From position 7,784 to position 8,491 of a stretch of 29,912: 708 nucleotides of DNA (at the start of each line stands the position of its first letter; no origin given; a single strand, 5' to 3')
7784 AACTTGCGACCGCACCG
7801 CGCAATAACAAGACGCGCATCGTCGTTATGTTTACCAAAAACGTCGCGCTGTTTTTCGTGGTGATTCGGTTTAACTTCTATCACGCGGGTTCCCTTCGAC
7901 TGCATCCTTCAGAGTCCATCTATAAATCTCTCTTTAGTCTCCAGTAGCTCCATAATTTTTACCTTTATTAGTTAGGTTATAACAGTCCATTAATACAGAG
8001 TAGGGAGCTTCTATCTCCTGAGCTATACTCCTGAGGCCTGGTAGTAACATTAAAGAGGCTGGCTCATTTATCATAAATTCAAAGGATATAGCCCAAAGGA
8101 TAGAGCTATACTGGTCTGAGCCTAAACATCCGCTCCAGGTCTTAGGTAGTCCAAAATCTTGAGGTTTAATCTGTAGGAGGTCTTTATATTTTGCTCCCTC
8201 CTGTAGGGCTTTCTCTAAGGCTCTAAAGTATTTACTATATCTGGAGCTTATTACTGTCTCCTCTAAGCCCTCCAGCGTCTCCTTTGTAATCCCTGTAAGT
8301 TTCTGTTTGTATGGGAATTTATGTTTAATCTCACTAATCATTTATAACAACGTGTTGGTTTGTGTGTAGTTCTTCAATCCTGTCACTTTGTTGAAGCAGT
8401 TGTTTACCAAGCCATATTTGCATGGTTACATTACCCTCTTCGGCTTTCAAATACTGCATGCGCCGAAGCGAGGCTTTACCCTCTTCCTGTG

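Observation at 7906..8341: CpG-depleted, AGA-using foreign gene inserted exactly between the small and large terminase genes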

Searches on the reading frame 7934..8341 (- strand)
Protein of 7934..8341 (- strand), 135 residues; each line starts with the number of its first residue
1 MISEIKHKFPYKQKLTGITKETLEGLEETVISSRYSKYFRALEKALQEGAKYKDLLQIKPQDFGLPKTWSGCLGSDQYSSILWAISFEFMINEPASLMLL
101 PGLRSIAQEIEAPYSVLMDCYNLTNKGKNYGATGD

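Call 6: search_protein_families(library=pfam, proteins=[window:7934-8341:-], max_evalue=1)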
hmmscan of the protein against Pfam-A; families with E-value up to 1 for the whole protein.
window:7934-8341:- (135 aa): 1 family
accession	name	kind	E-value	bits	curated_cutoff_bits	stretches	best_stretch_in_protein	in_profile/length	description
PF16550.10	RPN13_C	-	0.07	13.7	39.3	1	19-55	51-87/112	UCH-binding domain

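Call 7: search_protein_families(library=phrogs, proteins=[window:7934-8341:-], max_evalue=1)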
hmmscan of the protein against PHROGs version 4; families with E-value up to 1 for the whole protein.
window:7934-8341:- (135 aa): 0 families

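Call 8: find_homologous_proteins(query=window:7937-8341:-, max_evalue=0.01)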
Query window:7937-8341:- (135 aa): 204 proteins with E <= 0.01 among 216 candidates; the best 120 are listed.
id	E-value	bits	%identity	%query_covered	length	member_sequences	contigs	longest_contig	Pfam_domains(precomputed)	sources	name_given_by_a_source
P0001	5.1e-70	252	94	91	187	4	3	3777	-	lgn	-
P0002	7.5e-70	251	92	91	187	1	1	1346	-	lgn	-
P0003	4.7e-69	248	92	91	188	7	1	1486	-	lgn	-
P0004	4.2e-68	245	93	91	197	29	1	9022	-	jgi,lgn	-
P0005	1.0e-66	241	89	91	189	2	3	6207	-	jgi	-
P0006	1.3e-66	241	89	91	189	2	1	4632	-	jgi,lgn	-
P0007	1.3e-66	241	89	91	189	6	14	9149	-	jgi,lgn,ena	-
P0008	1.3e-63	231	84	91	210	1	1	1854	-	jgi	jgi:hypothetical protein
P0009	1.8e-63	230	92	85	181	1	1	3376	-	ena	-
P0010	3.7e-63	229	92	84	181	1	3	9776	-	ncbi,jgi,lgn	jgi:hypothetical protein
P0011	2.1e-62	227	92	85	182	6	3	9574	-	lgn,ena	-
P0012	1.2e-61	224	93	84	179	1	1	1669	-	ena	-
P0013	1.8e-61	224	93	81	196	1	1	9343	-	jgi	-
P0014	1.9e-61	224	93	81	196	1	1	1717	-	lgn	-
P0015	1.9e-61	224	82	91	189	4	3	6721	-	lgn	-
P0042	5.9e-59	216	88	84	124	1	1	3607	-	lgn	-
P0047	1.4e-58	215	86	84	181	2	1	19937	-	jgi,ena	-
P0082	5.5e-55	203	86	81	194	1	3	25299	-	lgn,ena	-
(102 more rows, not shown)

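Call 10: find_encoding_contigs(protein=P0082, flank=10000, max_places=4)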
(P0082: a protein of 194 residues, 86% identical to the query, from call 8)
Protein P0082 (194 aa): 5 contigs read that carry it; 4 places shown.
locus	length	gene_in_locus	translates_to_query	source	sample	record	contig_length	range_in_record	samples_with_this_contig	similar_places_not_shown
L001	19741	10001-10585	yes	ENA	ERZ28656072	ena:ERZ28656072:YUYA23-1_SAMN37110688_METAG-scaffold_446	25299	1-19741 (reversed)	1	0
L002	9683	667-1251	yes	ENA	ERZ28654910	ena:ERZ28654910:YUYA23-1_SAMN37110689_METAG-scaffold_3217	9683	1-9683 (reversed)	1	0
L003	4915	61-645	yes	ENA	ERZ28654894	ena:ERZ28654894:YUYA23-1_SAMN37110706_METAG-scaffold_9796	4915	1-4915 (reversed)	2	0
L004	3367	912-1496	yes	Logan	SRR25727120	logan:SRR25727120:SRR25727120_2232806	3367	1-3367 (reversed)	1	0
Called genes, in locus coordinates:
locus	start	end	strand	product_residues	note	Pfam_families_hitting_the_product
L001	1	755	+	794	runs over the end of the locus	PF08275:DNAG_N, PF03796:DnaB_C, PF06745:ATPase (weak)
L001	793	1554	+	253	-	PF00142:Fer4_NifH (weak), PF01656:CbiA, PF02374:ArsA_ATPase, PF06564:CBP_BcsQ, PF09140:MipZ, PF10609:ParA, PF13614:AAA_31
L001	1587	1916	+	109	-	-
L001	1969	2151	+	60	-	PF12728:HTH_17, PF00376:MerR (weak)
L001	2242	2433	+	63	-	-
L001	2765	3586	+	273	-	-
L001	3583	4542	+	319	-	-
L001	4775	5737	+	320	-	PF02899:Phage_int_SAM_1 (faint), PF00589:Phage_integrase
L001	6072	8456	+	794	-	PF08275:DNAG_N, PF03796:DnaB_C, PF06745:ATPase (weak)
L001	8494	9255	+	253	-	PF00142:Fer4_NifH (weak), PF01656:CbiA, PF02374:ArsA_ATPase, PF06564:CBP_BcsQ, PF09140:MipZ, PF10609:ParA, PF13614:AAA_31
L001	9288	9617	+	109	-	-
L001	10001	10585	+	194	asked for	-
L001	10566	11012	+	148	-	-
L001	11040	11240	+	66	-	-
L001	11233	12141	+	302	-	-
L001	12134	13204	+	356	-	-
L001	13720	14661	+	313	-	PF00589:Phage_integrase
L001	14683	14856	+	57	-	-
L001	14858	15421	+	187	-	-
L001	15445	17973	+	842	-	PF09250:Prim-Pol, PF03796:DnaB_C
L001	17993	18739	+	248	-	PF00142:Fer4_NifH (weak), PF01656:CbiA, PF02374:ArsA_ATPase (weak), PF06564:CBP_BcsQ, PF09140:MipZ (faint), PF10609:ParA, PF13614:AAA_31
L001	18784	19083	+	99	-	-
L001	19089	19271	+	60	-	PF12728:HTH_17, PF00376:MerR (weak)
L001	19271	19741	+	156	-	PF02945:Endonuclease_7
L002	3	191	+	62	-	?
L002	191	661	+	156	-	PF02945:Endonuclease_7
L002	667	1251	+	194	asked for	-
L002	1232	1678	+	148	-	-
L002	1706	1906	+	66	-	-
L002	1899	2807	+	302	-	-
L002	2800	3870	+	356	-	-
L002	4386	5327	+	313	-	PF00589:Phage_integrase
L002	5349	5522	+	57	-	-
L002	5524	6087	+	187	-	-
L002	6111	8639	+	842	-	PF09250:Prim-Pol, PF03796:DnaB_C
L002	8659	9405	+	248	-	PF00142:Fer4_NifH (weak), PF01656:CbiA, PF02374:ArsA_ATPase (weak), PF06564:CBP_BcsQ, PF09140:MipZ (faint), PF10609:ParA, PF13614:AAA_31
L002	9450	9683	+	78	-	?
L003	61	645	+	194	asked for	-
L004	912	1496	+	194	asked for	-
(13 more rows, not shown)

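Call 13: find_related_loci(query=A1, collection=genome_contigs, flank=10000)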
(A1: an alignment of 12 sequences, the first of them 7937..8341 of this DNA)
Query A1 (135 aa) in genome_contigs; peptide patterns used: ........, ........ (x = any residue, [..] = any of these).
44 stretches matched a pattern, but none encodes a relative of the query by tblastn (E <= 1e-3).

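Call 14: find_related_loci(query=A1, collection=viral_contigs, flank=10000)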
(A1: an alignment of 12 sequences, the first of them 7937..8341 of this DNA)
Query A1 (135 aa) in viral_contigs; peptide patterns used: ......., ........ (x = any residue, [..] = any of these).
14 stretches matched a pattern, but none encodes a relative of the query by tblastn (E <= 1e-3).

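Call 15: find_encoding_contigs(protein=P0001, flank=10000, max_places=4)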
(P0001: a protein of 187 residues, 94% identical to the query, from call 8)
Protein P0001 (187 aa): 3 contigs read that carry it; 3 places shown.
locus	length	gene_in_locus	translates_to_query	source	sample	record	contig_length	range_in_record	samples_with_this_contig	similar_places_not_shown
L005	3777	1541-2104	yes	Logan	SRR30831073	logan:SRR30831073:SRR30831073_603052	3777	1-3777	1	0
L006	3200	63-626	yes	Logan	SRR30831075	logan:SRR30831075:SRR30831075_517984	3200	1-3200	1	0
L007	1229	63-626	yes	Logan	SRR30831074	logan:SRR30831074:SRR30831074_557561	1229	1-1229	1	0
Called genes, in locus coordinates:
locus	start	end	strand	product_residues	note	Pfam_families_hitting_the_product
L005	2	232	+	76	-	?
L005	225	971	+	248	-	PF00142:Fer4_NifH (weak), PF01656:CbiA, PF02374:ArsA_ATPase, PF06564:CBP_BcsQ, PF09140:MipZ, PF10609:ParA, PF13614:AAA_31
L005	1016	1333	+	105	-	-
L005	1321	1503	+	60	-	PF12728:HTH_17, PF00376:MerR (weak)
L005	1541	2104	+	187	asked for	-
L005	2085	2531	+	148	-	-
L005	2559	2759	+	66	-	-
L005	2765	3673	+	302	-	-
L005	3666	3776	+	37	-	?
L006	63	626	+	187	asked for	-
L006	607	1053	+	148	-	-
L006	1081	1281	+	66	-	-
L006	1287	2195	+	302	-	-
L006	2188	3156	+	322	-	-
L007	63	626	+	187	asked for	-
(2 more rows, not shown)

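Call 16: find_encoding_contigs(protein=P0047, flank=10000, max_places=3)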
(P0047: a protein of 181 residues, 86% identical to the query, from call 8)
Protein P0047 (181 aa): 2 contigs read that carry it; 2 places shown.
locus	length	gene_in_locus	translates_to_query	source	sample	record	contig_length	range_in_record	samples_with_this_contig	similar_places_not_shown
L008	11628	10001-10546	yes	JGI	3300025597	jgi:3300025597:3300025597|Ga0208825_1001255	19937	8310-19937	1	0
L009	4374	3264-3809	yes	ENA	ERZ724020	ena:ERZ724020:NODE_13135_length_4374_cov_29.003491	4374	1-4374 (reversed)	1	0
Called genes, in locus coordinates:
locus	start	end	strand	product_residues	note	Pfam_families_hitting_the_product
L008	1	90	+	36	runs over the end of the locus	-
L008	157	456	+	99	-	-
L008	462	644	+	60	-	PF12728:HTH_17, PF00376:MerR (weak)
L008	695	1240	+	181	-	-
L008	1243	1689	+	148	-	-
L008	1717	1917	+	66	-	-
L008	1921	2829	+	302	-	-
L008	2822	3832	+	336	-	-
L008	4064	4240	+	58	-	-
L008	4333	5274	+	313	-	PF00589:Phage_integrase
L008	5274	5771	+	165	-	-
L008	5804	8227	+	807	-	PF08275:DNAG_N, PF13155:Toprim_2 (weak), PF03796:DnaB_C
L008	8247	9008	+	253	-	PF00142:Fer4_NifH (weak), PF01656:CbiA, PF02374:ArsA_ATPase, PF06564:CBP_BcsQ, PF09140:MipZ, PF10609:ParA, PF13614:AAA_31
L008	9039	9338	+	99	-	-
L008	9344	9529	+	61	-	PF12728:HTH_17, PF00376:MerR (faint)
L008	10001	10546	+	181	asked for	-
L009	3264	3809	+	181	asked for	-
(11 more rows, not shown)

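Call 17: find_encoding_contigs(protein=window:7937-8341:-, flank=10000, max_places=10)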
Protein window:7937-8341:- (135 aa): no gene with exactly this product is on record in the collection.

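Call 20: search_protein_families(library=pfam, proteins=[L002:667-1251:+, L002:1232-1678:+, L002:1706-1906:+, L002:1899-2807:+, L002:2800-3870:+, L002:5349-5522:+, L002:5524-6087:+, L001:9288-9617:+, L002:191-661:+], max_evalue=1)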
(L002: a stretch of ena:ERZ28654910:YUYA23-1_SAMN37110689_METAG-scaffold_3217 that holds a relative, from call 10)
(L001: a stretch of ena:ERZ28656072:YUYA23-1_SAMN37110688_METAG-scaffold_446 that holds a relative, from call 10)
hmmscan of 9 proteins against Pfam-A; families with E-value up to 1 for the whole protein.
L002:667-1251:+ (194 aa): 2 families
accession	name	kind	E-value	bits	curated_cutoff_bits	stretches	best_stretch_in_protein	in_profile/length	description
PF16550.10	RPN13_C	-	0.048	14.3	39.3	1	65-115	39-86/112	UCH-binding domain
PF07252.16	DUF1433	-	0.077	13.7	30.8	1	11-67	19-76/88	Protein of unknown function (DUF1433)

L002:1232-1678:+ (148 aa): 8 families
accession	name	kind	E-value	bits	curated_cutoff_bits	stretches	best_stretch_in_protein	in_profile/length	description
PF13384.12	HTH_23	-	0.0013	18.9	24.6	1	9-41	9-41/50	Homeodomain-like domain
PF13936.12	HTH_38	-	0.0083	16.3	27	1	13-33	16-36/44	Helix-turn-helix domain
PF06056.18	Terminase_5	-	0.053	13.9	20.3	1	15-39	11-35/58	Putative ATPase subunit of terminase (gpP-like)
PF13286.11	HD_assoc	-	0.11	13.5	22.2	0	37-67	3-33/91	Phosphohydrolase-associated domain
PF13551.12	HTH_29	-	0.15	12.6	28.1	1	11-41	5-36/64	Winged helix-turn helix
PF00764.25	Arginosuc_synth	-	0.15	12.5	27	1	21-65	45-89/162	Arginosuccinate synthase N-terminal HUP domain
PF01527.26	HTH_Tnp_1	-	0.16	12.6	24.1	1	5-51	10-57/75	Transposase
PF08535.16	KorB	-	0.19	12.1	22.3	1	16-52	2-37/89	KorB domain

L002:1706-1906:+ (66 aa): 1 family
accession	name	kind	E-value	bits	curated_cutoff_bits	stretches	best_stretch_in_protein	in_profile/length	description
PF05944.17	Phage_term_smal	-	0.075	13.5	29.4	1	11-58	22-69/130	Phage small terminase subunit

L002:1899-2807:+ (302 aa): 1 family
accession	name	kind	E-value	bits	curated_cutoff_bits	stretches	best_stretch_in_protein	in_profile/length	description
PF13902.11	R3H-assoc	-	0.065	14.1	25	0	44-73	57-86/127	R3H-associated N-terminal domain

L002:2800-3870:+ (356 aa): 0 families

L002:5349-5522:+ (57 aa): 0 families

L002:5524-6087:+ (187 aa): 0 families

L001:9288-9617:+ (109 aa): 1 family
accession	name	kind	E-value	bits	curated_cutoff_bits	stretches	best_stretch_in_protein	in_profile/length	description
PF05236.20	TAF4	-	0.0054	16.9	33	1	14-88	183-250/262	Transcription initiation factor TFIID component TAF4 family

L002:191-661:+ (156 aa): 6 families
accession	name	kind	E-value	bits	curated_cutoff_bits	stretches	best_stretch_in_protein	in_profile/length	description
PF02945.21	Endonuclease_7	-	8.3e-21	74.1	23.6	1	60-141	3-82/82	Recombination endonuclease VII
PF23783.1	Zn_ribbon_TiaS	-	0.085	13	27.3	0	105-119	12-26/41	TiaS C-terminal zinc ribbon domain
PF14354.12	Lar_restr_allev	-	0.22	12.2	28.6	1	5-55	2-46/58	Restriction alleviation protein Lar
PF09297.16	Zn_ribbon_NUD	-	0.36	11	24.8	0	24-40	13-29/32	NADH pyrophosphatase zinc ribbon domain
PF23550.1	zf_Tbcl_Rhp7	-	0.58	10.2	27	1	111-122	26-37/39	DNA repair protein rhp7 treble clef domain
PF10058.14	Zn_ribbon_10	-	0.63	10.3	24.2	1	98-129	8-38/54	ER junction formation factor lunapark, zinc ribbon finger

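Call 21: search_protein_families(library=phrogs, proteins=[L002:667-1251:+, L002:1232-1678:+, L002:1706-1906:+, L002:1899-2807:+, L002:2800-3870:+, L002:5349-5522:+, L002:5524-6087:+, L001:9288-9617:+, L002:191-661:+], max_evalue=1)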
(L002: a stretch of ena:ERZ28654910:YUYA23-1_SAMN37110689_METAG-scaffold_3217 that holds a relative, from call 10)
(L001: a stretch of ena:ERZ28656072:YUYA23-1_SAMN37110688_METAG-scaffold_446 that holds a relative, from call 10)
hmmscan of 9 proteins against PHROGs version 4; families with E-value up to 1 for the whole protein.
L002:667-1251:+ (194 aa): 1 family
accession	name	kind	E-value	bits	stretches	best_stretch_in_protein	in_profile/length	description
phrog_11666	-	unknown function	0.36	11.9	1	37-60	20-43/49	-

L002:1232-1678:+ (148 aa): 16 families
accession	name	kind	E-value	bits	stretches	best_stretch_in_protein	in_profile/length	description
phrog_4102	-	head and packaging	0.0051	18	1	5-90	18-87/166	terminase small subunit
phrog_10922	-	unknown function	0.012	15.6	1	20-129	222-331/375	-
phrog_3910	-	transcription regulation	0.015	15.3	1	5-36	73-104/356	transcriptional regulator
phrog_7344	-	head and packaging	0.028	15.6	1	21-128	32-132/161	terminase small subunit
phrog_3855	-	DNA, RNA and nucleotide metabolism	0.03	15.7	1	8-34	70-96/115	HTH DNA binding protein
phrog_645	-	DNA, RNA and nucleotide metabolism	0.042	15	1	3-33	23-54/196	Rnase E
phrog_6050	-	DNA, RNA and nucleotide metabolism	0.049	13.4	1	5-50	197-242/402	HNH endonuclease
phrog_10624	-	unknown function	0.058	13.9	1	7-44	16-53/165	-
phrog_8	-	transcription regulation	0.061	13.7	1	5-57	76-128/346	transcriptional regulator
phrog_3746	-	head and packaging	0.077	13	1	5-55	11-64/374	terminase large subunit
phrog_769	-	transcription regulation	0.14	13.2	1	12-34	19-41/89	transcriptional repressor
phrog_4494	-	unknown function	0.17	13.4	0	8-40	9-41/109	-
phrog_9366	-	integration and excision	0.22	12.6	1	5-40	69-104/109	transposase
phrog_4779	-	transcription regulation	0.28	12.7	1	13-61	11-66/98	transcriptional regulator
phrog_20793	-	unknown function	0.29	12.2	0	17-40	7-30/86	-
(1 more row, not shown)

L002:1706-1906:+ (66 aa): 3 families
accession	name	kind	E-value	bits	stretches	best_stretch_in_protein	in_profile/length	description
phrog_74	-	head and packaging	0.092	13.3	1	11-65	56-110/232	terminase small subunit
phrog_9747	-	unknown function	0.18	12.6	1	39-64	118-143/147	-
phrog_18313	-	unknown function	0.19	13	1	1-33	32-64/72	-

L002:1899-2807:+ (302 aa): 0 families

L002:2800-3870:+ (356 aa): 1 family
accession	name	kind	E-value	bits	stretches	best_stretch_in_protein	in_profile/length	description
phrog_35044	-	unknown function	0.32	12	0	160-201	27-68/80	-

L002:5349-5522:+ (57 aa): 0 families

L002:5524-6087:+ (187 aa): 2 families
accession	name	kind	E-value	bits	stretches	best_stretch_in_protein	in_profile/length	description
phrog_22355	-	unknown function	0.18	12.8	0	56-95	44-82/88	-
phrog_16783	-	unknown function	0.34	11.9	1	43-61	33-51/54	-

L001:9288-9617:+ (109 aa): 4 families
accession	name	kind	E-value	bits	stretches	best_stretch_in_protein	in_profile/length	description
phrog_582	-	transcription regulation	0.00069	20.9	1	40-96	45-101/105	Arc-like repressor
phrog_9615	-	unknown function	0.012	15.7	1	36-101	125-190/349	-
phrog_3180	-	transcription regulation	0.014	16.4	1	54-93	7-46/50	Arc-like repressor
phrog_876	-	transcription regulation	0.11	12.9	1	48-89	63-104/239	transcriptional repressor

L002:191-661:+ (156 aa): 19 families
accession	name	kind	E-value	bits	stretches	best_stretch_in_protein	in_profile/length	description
phrog_2633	-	DNA, RNA and nucleotide metabolism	4.4e-37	128.4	1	6-143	13-140/142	endonuclease VII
phrog_2914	-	DNA, RNA and nucleotide metabolism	1.6e-29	104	1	6-146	17-159/190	endonuclease VII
phrog_307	-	DNA, RNA and nucleotide metabolism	2.5e-27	97.8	1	7-141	58-178/334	endonuclease VII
phrog_1035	-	DNA, RNA and nucleotide metabolism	2.4e-20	74.5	1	4-143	61-231/271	endonuclease VII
phrog_423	-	DNA, RNA and nucleotide metabolism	2.3e-13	51.4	1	72-124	14-66/159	endonuclease VII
phrog_17507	-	DNA, RNA and nucleotide metabolism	3.9e-10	40.4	1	101-141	1-42/65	endonuclease VII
phrog_2255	-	DNA, RNA and nucleotide metabolism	5.8e-09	36.7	1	6-91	53-121/211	HNH endonuclease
phrog_2340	-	DNA, RNA and nucleotide metabolism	1.1e-08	36.4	1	5-58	7-60/171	endonuclease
phrog_6611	-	unknown function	3.2e-08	34.9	1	4-44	139-179/180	-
phrog_11865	-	DNA, RNA and nucleotide metabolism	4.4e-06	28.1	1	100-124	1-25/95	endonuclease VII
phrog_5558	-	moron, auxiliary metabolic gene and host takeover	7e-06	27.3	1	6-56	65-115/130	Lar-like restriction alleviation protein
phrog_6762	-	unknown function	8e-05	23.6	1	6-40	160-194/242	-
phrog_30859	-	unknown function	0.00013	23.7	1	7-60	3-56/117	-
phrog_3273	-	unknown function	0.0054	17.8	1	7-47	23-65/75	-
phrog_1492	-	DNA, RNA and nucleotide metabolism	0.017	15.3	1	12-89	173-257/414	HNH endonuclease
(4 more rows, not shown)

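Call 33: find_encoding_contigs(protein=P0042, flank=5000, max_places=3)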
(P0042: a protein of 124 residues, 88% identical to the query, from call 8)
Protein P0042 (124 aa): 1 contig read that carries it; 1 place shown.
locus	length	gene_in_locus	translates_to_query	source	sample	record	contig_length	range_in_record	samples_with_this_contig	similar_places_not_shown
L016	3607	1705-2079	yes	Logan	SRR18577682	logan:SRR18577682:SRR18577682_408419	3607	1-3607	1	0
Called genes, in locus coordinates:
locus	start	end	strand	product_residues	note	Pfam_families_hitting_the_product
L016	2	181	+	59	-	?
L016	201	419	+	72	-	-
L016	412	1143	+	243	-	PF00142:Fer4_NifH (faint), PF01656:CbiA, PF02374:ArsA_ATPase, PF06564:CBP_BcsQ, PF09140:MipZ, PF10609:ParA, PF13614:AAA_31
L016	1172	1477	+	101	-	-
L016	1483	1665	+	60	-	PF12728:HTH_17, PF00376:MerR (weak)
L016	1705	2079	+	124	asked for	-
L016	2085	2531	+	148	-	-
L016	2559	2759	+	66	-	-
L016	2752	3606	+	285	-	?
